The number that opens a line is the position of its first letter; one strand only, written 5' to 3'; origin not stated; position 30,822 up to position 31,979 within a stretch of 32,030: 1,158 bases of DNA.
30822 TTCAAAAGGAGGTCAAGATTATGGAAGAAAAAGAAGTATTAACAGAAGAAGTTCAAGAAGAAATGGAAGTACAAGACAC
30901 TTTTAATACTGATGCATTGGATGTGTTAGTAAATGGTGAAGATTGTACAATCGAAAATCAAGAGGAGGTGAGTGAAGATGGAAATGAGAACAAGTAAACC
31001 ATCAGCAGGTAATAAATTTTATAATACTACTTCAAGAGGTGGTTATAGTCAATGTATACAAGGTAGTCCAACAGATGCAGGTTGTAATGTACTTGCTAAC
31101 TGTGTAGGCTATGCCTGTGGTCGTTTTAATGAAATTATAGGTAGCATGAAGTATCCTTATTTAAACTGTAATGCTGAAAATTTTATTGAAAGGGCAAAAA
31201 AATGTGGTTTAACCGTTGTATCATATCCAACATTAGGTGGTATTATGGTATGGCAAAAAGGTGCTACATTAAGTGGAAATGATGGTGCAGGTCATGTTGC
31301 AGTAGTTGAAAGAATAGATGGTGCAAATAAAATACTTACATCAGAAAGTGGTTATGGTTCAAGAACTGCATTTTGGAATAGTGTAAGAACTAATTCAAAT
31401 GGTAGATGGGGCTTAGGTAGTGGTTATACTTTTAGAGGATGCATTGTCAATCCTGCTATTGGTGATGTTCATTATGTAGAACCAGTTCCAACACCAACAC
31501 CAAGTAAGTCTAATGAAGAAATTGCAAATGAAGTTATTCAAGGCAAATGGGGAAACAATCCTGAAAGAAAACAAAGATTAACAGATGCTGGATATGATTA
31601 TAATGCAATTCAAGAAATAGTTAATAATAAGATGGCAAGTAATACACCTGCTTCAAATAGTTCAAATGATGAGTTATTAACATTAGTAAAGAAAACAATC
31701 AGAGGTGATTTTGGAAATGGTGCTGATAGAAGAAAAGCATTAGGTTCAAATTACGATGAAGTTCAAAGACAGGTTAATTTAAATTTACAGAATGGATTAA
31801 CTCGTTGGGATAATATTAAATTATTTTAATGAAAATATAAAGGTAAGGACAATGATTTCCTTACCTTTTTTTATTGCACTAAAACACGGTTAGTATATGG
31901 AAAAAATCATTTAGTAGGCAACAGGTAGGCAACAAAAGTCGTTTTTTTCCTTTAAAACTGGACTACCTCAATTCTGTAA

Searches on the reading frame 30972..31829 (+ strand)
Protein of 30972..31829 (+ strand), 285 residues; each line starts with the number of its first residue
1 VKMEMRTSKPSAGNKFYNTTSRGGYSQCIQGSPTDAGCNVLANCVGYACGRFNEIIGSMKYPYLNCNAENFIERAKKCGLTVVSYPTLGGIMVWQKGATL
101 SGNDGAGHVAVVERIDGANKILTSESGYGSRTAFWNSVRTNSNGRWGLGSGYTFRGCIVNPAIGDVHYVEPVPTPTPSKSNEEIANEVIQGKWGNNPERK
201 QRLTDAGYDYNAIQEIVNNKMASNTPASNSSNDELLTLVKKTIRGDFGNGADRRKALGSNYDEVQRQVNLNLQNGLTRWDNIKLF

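Call 11: search_protein_families(library=pfam, proteins=[window:30972-31829:+], max_evalue=0.01)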
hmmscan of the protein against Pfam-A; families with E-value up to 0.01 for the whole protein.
window:30972-31829:+ (285 aa): 2 families
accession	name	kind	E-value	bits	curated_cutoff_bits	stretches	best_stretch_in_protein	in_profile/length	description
PF08230.16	CW_7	-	1.2e-27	95.8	25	2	182-221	1-40/40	CW_7 repeat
PF05257.22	CHAP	-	1.9e-10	41.5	26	1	42-126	9-80/81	CHAP domain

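Call 72: search_protein_families(library=phrogs, proteins=[window:30972-31829:+], max_evalue=0.001)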
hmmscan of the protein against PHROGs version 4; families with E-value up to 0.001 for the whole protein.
window:30972-31829:+ (285 aa): 3 families
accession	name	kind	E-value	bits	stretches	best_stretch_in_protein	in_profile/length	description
phrog_7698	-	lysis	6.9e-30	105.9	2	174-221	267-314/316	endolysin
phrog_16241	-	lysis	3.2e-18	67.2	1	173-272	138-238/290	endolysin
phrog_3861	-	lysis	1.6e-16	61.3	2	174-273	147-236/455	amidase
